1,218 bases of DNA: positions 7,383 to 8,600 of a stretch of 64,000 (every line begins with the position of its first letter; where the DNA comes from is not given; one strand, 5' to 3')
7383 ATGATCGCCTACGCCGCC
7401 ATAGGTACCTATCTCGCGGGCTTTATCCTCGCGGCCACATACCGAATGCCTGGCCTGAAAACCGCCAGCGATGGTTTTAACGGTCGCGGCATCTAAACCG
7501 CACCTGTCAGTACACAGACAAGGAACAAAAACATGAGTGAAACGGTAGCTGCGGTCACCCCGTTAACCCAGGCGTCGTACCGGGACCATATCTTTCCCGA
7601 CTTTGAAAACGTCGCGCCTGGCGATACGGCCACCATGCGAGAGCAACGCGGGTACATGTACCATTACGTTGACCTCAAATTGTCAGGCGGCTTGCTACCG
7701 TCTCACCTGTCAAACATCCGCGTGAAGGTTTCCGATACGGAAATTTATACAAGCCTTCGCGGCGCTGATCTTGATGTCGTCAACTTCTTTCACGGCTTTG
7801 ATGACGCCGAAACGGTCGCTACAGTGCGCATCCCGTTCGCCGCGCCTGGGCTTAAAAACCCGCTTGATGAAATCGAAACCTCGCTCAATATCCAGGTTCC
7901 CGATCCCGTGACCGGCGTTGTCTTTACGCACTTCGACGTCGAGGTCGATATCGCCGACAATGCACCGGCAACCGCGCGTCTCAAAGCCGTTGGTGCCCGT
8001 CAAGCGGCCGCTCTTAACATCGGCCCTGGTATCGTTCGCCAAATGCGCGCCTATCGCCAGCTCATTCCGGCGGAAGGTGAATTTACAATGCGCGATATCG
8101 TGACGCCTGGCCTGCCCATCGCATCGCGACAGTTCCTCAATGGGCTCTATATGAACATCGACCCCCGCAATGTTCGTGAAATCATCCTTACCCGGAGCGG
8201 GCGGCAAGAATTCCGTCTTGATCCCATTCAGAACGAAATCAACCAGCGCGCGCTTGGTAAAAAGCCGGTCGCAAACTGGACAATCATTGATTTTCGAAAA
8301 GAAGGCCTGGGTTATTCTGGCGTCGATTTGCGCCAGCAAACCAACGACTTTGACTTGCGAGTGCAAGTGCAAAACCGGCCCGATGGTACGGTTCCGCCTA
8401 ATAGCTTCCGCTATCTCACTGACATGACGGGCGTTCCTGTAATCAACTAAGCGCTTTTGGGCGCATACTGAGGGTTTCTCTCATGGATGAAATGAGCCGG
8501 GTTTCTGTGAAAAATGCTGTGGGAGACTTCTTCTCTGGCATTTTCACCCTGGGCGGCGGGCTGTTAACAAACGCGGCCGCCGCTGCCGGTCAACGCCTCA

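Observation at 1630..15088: Corticovirus (PM2)-like tailless, internal-membrane prophage integrated in tRNA-Arg(CCT)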

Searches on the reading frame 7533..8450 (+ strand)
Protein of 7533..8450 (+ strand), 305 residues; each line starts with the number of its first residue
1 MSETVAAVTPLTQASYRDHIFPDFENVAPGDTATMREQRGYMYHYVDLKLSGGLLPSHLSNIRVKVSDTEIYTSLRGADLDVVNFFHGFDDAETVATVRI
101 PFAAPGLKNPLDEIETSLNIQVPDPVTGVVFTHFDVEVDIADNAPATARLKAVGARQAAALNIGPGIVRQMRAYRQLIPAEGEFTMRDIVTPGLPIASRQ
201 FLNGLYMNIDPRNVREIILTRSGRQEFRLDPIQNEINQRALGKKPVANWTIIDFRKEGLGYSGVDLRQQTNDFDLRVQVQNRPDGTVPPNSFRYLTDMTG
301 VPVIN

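Call 8: search_protein_families(library=pfam, proteins=[window:7533-8450:+], max_evalue=0.1)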
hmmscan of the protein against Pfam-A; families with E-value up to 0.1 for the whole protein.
window:7533-8450:+ (305 aa): 2 families
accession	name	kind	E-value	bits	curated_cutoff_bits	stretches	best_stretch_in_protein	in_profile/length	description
PF18628.8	P2_N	-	4.7e-12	46.2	25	1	22-152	5-124/129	Viral coat protein P2 N-terminal domain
PF25513.1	P2_C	-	2e-07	31.4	25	1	168-280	1-105/120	Viral coat protein P2 C-terminal domain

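Call 9: search_protein_families(library=phrogs, proteins=[window:7533-8450:+], max_evalue=0.1)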
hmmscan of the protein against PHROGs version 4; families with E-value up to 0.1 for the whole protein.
window:7533-8450:+ (305 aa): 2 families
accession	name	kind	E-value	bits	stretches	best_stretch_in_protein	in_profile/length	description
phrog_8536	-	head and packaging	2.3e-10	41.1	1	23-280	9-247/267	major head protein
phrog_16323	-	unknown function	0.045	14.8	1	43-115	15-84/119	-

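Call 10: search_solved_structures(query=window:7533-8450:+, max_evalue=1, show_alignments=2)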
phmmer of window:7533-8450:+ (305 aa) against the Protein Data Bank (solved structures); distinct sequences matched with E-value up to 1: 2.
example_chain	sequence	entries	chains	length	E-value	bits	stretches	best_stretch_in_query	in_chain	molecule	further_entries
2vvf_A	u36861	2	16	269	8.5e-05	25.8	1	24-278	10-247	MAJOR CAPSID PROTEIN P2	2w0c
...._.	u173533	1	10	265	0.00014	25.1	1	21-95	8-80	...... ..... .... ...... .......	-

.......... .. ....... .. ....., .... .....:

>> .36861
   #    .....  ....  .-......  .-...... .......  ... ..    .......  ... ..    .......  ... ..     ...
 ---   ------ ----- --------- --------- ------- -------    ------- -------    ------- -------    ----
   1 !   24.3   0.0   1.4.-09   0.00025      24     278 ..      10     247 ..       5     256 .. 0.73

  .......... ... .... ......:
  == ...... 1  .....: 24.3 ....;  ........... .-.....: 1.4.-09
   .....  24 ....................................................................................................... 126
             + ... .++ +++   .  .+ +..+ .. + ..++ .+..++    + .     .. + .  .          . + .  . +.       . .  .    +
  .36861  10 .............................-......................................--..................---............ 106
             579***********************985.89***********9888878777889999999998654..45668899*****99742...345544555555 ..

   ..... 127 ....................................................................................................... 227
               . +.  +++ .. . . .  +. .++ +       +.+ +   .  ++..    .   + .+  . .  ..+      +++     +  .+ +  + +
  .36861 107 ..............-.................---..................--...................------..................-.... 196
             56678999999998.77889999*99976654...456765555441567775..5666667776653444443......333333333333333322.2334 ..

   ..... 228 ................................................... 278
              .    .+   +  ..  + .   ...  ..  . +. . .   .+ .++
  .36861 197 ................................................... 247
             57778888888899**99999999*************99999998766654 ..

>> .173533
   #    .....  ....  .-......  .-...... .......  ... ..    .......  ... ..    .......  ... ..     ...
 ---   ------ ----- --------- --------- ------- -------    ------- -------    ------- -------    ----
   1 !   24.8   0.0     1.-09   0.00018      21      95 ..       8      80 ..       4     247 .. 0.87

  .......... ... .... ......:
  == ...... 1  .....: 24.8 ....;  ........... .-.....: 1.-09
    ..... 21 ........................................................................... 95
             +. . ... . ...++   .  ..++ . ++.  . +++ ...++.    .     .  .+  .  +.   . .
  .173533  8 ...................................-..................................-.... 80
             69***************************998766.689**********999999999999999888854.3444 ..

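Call 11: search_dna_similar(query=window:7533-8450:+, collection=phages, mode=protein, max_evalue=0.01, max_rows=30)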
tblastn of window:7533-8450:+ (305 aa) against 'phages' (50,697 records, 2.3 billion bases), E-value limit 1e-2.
Records with a match: 15; places in all: 15; records where one place covers at least 80% of the query: 14.
Best place of each record, by identity: <60% 15.
By first word of the organism name: Vibrio 15.
By host as written in the record: Vibrio anguillarum A023 10; Vibrio cyclitrophicus 1; - 1; Vibrio anguillarum strain A023 1; Vibrio lentus 1; Vibrio tasmaniensis 1.
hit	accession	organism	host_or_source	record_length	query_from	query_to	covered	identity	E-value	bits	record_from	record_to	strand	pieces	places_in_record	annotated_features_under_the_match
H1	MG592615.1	Vibrio phage 1.249.A._10N.261.55.B9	Vibrio cyclitrophicus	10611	21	305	93%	27.9%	1e-14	80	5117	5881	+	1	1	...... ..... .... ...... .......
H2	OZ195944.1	Vibrio phage D526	Seawater and oysters mix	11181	21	266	81%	28.0%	6e-10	66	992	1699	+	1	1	major head protein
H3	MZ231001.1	Vibrio phage NO16-like 87-9-116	Vibrio anguillarum A023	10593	21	276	84%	26.7%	6e-5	50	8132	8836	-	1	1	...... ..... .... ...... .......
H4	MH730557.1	Vibrio phage fNo16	Vibrio anguillarum strain A023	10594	21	276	84%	26.3%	5e-4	47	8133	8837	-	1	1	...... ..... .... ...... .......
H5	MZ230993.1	Vibrio phage NO16-like VIB93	Vibrio anguillarum A023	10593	21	276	84%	26.3%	5e-4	47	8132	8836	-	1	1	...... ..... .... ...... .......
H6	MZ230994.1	Vibrio phage NO16-like VIB88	Vibrio anguillarum A023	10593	21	276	84%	26.3%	5e-4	47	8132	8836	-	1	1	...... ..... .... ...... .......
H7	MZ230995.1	Vibrio phage NO16-like VIB1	Vibrio anguillarum A023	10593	21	276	84%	26.3%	5e-4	47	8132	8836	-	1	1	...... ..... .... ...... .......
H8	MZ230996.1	Vibrio phage NO16-like NB10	Vibrio anguillarum A023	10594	21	276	84%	26.3%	5e-4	47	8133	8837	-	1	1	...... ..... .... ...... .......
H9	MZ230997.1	Vibrio phage NO16-like 9014_8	Vibrio anguillarum A023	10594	21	276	84%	26.3%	5e-4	47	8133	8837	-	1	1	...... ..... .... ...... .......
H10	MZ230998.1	Vibrio phage NO16-like 1178_90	Vibrio anguillarum A023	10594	21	276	84%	26.3%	5e-4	47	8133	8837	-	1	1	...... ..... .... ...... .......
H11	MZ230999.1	Vibrio phage NO16-like 601_91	Vibrio anguillarum A023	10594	21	276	84%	26.3%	5e-4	47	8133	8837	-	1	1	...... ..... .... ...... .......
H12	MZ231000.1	Vibrio phage NO16-like 91-7-154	Vibrio anguillarum A023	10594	21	276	84%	26.3%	5e-4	47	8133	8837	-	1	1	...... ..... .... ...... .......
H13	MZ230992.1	Vibrio phage NO16-like VIB134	Vibrio anguillarum A023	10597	21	276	84%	26.3%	5e-4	47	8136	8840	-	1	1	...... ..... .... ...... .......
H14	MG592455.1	Vibrio phage 1.080.O._10N.286.48.A4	Vibrio lentus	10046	18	267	82%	24.9%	4e-5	51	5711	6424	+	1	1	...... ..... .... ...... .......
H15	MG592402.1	Vibrio phage 1.020.O._10N.222.48.A2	Vibrio tasmaniensis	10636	12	189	58%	25.0%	5e-3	44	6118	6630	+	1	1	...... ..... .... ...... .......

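Call 12: find_homologous_proteins(query=window:7533-8450:+, max_evalue=0.001)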
Query window:7533-8450:+ (305 aa): 1 proteins with E <= 0.001 among 1833 candidates.
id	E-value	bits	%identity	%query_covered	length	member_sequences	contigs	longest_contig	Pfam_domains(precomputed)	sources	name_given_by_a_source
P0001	1.4e-200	683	100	100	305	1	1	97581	PF18628.9,PF25513.2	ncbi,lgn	ncbi:MAG: major capsid protein P2 [Pseudomonadota bacterium]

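Call 25: find_encoding_contigs(protein=window:7533-8450:+, flank=10000, max_places=6)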
Protein window:7533-8450:+ (305 aa): 1 contig read that carries it; 1 place shown.
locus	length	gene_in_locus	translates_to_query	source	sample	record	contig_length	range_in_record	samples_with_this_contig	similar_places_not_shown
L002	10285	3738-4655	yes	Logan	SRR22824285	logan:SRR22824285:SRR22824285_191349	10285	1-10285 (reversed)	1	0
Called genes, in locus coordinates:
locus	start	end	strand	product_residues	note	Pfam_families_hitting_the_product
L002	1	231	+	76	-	?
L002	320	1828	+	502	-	PF01446:Rep_1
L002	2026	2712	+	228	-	-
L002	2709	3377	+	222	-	PF05707:Zot (weak)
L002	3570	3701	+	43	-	-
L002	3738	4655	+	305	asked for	PF18628:P2_N, PF25513:P2_C (weak)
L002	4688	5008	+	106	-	-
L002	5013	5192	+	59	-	-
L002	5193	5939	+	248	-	-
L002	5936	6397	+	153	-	-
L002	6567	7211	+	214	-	PF07486:Hydrolase_2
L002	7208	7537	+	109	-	-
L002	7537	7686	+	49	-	-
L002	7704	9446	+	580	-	-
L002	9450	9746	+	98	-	-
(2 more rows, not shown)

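Call 27: search_protein_representatives(protein=window:7533-8450:+)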
Query: 305 residues. Proteins with E-value up to 0.001 (for the whole library): 88; up to 1e-10: 19; up to 1e-30: 2. The best 88 are listed.
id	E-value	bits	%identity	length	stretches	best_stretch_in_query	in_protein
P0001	4.5e-201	683.3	100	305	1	1-305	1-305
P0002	3.0e-57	211.2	41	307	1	6-303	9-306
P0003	1.3e-30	123.8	34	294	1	22-294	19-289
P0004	2.5e-30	122.8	32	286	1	24-294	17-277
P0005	7.2e-22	95.1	35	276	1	21-273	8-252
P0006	2.4e-21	93.3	33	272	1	21-280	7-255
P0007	1.6e-18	84.1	29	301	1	21-294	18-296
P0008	2.3e-15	73.7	29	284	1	21-271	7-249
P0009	1.7e-13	67.6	30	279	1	22-275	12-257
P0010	2.0e-13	67.3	30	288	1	20-260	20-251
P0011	2.8e-13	66.8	27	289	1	21-244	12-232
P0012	3.2e-12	63.4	28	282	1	21-287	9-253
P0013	9.3e-12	61.9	28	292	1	23-280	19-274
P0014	2.0e-11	60.8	28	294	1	22-281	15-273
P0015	2.4e-11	60.5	29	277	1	21-266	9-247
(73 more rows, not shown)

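Call 29: find_homologous_proteins(query=A1, max_evalue=0.00001)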
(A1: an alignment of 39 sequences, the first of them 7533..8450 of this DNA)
Query A1 (39 sequences) (305 aa, profile of the alignment): 15 proteins with E <= 0.00001 among 8000 candidates.
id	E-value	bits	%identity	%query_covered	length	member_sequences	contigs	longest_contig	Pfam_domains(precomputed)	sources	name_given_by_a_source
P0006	3.8e-112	392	32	85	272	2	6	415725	PF18628.9,PF25513.2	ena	-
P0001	7.9e-73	263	100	100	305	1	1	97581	PF18628.9,PF25513.2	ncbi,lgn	ncbi:MAG: major capsid protein P2 [Pseudomonadota bacterium]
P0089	5.1e-54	201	26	83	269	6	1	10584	PF18628.9,PF25513.2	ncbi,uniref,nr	ncbi:major capsid protein [Pseudoalteromonas phage Cr39582]|uniref:Major capsid protein n=1 Tax=Pseu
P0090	1.4e-53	200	23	84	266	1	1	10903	PF18628.9,PF25513.2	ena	-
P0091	6.3e-53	198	21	84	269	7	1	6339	PF18628.9,PF25513.2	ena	-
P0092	7.1e-53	198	27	41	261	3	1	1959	PF18628.9,PF25513.2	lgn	-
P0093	3.9e-49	185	31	21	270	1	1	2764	PF18628.9,PF25513.2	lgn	-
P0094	4.8e-49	185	-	-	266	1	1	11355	PF18628.9,PF25513.2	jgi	-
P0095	6.1e-49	185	26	29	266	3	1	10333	PF18628.9,PF25513.2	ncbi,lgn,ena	-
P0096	5.1e-45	172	-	-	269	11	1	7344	PF18628.9,PF25513.2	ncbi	-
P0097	3.1e-36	143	20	83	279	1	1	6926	PF18628.9,PF25513.2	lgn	-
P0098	1.0e-34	138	23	89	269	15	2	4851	PF18628.9,PF25513.2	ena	-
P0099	8.5e-34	135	20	83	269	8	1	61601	PF18628.9,PF25513.2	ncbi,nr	ncbi:MAG: capsid protein [Pseudoalteromonas sp.]|nr:capsid protein [Pseudoalteromonas sp.]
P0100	1.3e-28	118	21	84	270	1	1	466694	PF18628.9,PF25513.2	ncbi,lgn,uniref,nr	ncbi:capsid protein [Pseudoalteromonas sp. MMG013]|uniref:major capsid protein P2 n=1 Tax=Pseudoalte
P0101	8.3e-23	99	-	-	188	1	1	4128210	PF18628.9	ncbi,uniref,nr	ncbi:major capsid protein P2 [Pseudoalteromonas piscicida]|uniref:major capsid protein P2 n=1 Tax=Ps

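Call 36: find_related_loci(query=A4, collection=viral_contigs, flank=10000)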
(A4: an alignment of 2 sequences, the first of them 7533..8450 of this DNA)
Query A4 (305 aa) in viral_contigs; peptide patterns used: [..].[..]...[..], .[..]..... (x = any residue, [..] = any of these).
80 stretches matched a pattern, but none encodes a relative of the query by tblastn (E <= 1e-3).

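Call 38: find_related_loci(query=A4, collection=genome_contigs, flank=10000)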
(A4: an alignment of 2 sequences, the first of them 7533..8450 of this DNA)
Query A4 (305 aa) in genome_contigs; peptide patterns used: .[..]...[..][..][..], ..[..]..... (x = any residue, [..] = any of these).
98 stretches matched a pattern, but none encodes a relative of the query by tblastn (E <= 1e-3).

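Call 42: predict_structure(alignment_id=A3)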
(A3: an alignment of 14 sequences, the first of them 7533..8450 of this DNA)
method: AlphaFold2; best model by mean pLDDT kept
length: 305 residues; sequences in the alignment: 14
mean_pLDDT: 76.6   pTM: 0.75
mean pLDDT of the five models: 76.6, 76.3, 76.0, 75.7, 74.8
residues with pLDDT >= 90: 51; 70-90: 170; 50-70: 69; < 50: 15
segments of 3 or more residues with pLDDT < 50: 1-7, 302-305
pLDDT, mean of each block of 10 residues (from residue 1): 40 67 93 91 88 91 85 77 78 67 70 77 74 91 94 86 67 76 79 59 83 89 82 85 85 66 64 81 66 65 41
secondary structure, 60 per line:
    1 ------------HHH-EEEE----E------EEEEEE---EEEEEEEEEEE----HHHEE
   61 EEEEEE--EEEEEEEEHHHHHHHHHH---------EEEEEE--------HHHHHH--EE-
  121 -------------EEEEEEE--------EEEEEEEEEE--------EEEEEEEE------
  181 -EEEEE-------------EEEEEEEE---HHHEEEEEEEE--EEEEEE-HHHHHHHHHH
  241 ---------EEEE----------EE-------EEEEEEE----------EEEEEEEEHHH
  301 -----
elements in order: E17-20 E32-37 E41-51 E59-66 E69-76 H77-86 E96-101 H110-115 E134-140 E149-158 E167-174 E182-186 E200-207 E214-221 E224-229 H231-240 E250-253 E273-279 E290-297

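Call 45: fold_search(model_id=the predicted structure, library=pdb)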
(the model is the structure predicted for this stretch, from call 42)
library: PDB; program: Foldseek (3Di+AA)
matches with E <= 10: 1288; with E <= 0.001: 105
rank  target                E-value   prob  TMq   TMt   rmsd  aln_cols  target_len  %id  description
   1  2vvf_A                3.8e-19  1.00  0.69  0.77   3.9       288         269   20  Crystal structure of the major capsid protein P2 from Bacteriophage PM2 (released 2008-09-16)
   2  8h2i_bD               2.5e-10  1.00  0.58  0.46   7.3       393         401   10  Near-atomic structure of five-fold averaged PBCV-1 capsid (released 2022-11-16)
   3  8h2i_bE               2.8e-10  1.00  0.59  0.47   7.3       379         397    9  Near-atomic structure of five-fold averaged PBCV-1 capsid (released 2022-11-16)
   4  1m4x_A                1.0e-09  1.00  0.57  0.44   6.8       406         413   10  PBCV-1 virus capsid, quasi-atomic model (released 2002-12-04)
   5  5tiq_B                1.1e-09  1.00  0.56  0.42   8.0       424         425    9  The Structure of the Major Capsid protein of PBCV-1 (released 2017-10-18)
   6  8h2i_cR               2.1e-09  1.00  0.57  0.46   7.6       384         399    9  Near-atomic structure of five-fold averaged PBCV-1 capsid (released 2022-11-16)
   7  5tip_A                6.0e-09  1.00  0.56  0.42   8.0       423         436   10  The Structure of the Major Capsid protein of PBCV-1 (released 2017-10-18)
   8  6ncl_i7               6.3e-09  1.00  0.56  0.42   6.6       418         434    9  Near-atomic structure of icosahedrally averaged PBCV-1 capsid (released 2019-01-30)
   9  3kk5_A                1.0e-08  1.00  0.55  0.43   7.3       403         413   10  Crystal structure of PBCV-1 VP54 fitted into a cryo-EM reconstruction of the virophage Sputnik (released 2009-11-17)
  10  8hif_C1               1.6e-08  1.00  0.52  0.37   9.6       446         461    9  One asymmetric unit of Singapore grouper iridovirus capsid (released 2023-04-19)
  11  8hif_Z1               2.1e-08  1.00  0.55  0.39   8.7       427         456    8  One asymmetric unit of Singapore grouper iridovirus capsid (released 2023-04-19)
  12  8h2i_bC               2.1e-08  1.00  0.52  0.36   7.2       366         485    9  Near-atomic structure of five-fold averaged PBCV-1 capsid (released 2022-11-16)
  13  6ncl_f9               2.4e-08  1.00  0.58  0.43   6.8       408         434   10  Near-atomic structure of icosahedrally averaged PBCV-1 capsid (released 2019-01-30)
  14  6ncl_d1               2.7e-08  1.00  0.59  0.44   6.8       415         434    9  Near-atomic structure of icosahedrally averaged PBCV-1 capsid (released 2019-01-30)
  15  6q5u_G                3.2e-08  1.00  0.57  0.46   6.7       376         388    8  High resolution electron cryo-microscopy structure of the bacteriophage PR772 (released 2019-06-19)
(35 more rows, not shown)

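Call 61: find_encoding_contigs(protein=P0006, flank=10000, max_places=4)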
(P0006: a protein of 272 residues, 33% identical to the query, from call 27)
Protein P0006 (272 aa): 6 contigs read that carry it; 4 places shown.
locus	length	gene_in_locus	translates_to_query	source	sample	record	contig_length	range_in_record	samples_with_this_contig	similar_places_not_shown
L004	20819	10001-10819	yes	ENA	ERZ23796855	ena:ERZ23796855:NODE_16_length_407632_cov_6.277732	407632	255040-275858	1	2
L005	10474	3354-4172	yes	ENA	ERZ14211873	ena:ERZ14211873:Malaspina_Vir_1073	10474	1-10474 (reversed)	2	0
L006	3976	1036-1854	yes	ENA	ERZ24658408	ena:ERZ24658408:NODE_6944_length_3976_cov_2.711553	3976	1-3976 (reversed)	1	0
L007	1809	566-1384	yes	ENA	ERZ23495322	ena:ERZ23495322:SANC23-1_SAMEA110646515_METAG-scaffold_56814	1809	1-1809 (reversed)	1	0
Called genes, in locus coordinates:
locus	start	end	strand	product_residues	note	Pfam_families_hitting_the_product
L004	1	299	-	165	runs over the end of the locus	PF06295:ZapG-like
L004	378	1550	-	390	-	PF12833:HTH_18, PF00165:HTH_AraC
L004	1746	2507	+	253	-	PF13518:HTH_28 (weak), PF13551:HTH_29, PF13565:HTH_32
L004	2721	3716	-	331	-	PF24624:Int_N, PF00589:Phage_integrase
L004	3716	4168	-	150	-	-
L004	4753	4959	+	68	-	-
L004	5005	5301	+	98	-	-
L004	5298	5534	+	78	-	PF21825:Sequestin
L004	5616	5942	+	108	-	-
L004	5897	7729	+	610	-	PF05840:Phage_GPA, PF23343:REP_ORF2-G2P (weak)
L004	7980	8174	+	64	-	-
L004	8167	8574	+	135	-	-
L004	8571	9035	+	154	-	-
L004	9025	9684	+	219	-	-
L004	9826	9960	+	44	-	-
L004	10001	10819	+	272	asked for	PF18628:P2_N, PF25513:P2_C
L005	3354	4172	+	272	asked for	PF18628:P2_N, PF25513:P2_C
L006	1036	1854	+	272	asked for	PF18628:P2_N, PF25513:P2_C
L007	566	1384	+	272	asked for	PF18628:P2_N, PF25513:P2_C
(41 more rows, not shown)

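Call 62: find_related_loci(query=A4, collection=metagenome_contigs, flank=10000)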
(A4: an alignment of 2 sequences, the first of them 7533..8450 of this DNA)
Query A4 (305 aa) in metagenome_contigs; peptide patterns used: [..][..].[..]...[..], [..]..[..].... (x = any residue, [..] = any of these).
300 stretches matched a pattern, but none encodes a relative of the query by tblastn (E <= 1e-3).

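Call 82: get_annotated_region(hit=H1, flank=6000)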
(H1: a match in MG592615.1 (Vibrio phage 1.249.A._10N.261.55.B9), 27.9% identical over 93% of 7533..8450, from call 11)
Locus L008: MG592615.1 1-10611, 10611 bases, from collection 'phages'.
description: Vibrio phage 1.249.A._10N.261.55.B9, partial genome.
organism: Vibrio phage 1.249.A._10N.261.55.B9 (NCBI taxid 1881268)
taxonomy: Viruses; Varidnaviria; Bamfordvirae; Preplasmiviricota; Tectiliviricetes; Autolykiviridae; Livvievirus; Livvievirus viph1249a
host: Vibrio cyclitrophicus; source: iron chloride precipitation of 0.2um-filtered seawater, resuspended in oxalate solution; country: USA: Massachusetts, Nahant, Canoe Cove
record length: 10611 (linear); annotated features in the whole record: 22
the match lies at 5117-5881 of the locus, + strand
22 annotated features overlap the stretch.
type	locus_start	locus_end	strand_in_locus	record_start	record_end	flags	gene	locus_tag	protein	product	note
CDS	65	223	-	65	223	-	-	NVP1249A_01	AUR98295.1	hypothetical protein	NVP1249A_01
CDS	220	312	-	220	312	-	-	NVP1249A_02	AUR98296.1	TMhelix containing protein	NVP1249A_02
CDS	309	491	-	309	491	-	-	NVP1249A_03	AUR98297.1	hypothetical protein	NVP1249A_03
CDS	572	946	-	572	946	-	-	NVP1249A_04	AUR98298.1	hypothetical protein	NVP1249A_04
CDS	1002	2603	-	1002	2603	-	-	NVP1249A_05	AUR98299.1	DNA polymerase type B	NVP1249A_05; aclame_best_match:protein:vir:103833; tara_best_match:OM-RGC.v1.001450554; ...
CDS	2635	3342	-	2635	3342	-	-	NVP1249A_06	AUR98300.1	coil containing protein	NVP1249A_06; Putative terminal protein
CDS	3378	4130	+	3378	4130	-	-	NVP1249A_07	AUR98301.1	hypothetical protein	NVP1249A_07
CDS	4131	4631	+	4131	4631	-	-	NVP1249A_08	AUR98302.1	P-loop containing nucleoside triphosphate hydrolase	NVP1249A_08; tara_best_match:OM-RGC.v1.021972741; InterPro:IPR027417; Putative packaging ATPase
CDS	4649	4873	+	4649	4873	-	-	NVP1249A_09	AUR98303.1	hypothetical protein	NVP1249A_09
CDS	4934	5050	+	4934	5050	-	-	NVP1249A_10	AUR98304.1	hypothetical protein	NVP1249A_10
CDS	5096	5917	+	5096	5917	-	-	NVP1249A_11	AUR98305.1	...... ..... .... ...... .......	NVP1249A_11; tara_best_match:OM-RGC.v1.009064437; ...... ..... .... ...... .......; egg:ENOG410Y2MA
CDS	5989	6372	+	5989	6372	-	-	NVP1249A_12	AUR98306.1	TMhelix containing protein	NVP1249A_12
CDS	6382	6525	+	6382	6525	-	-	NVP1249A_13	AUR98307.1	TMhelix containing protein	NVP1249A_13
CDS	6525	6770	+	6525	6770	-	-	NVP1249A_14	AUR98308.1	TMhelix containing protein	NVP1249A_14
CDS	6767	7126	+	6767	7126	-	-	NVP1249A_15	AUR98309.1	acyl-CoA N-acyltransferase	NVP1249A_15; InterPro:IPR016181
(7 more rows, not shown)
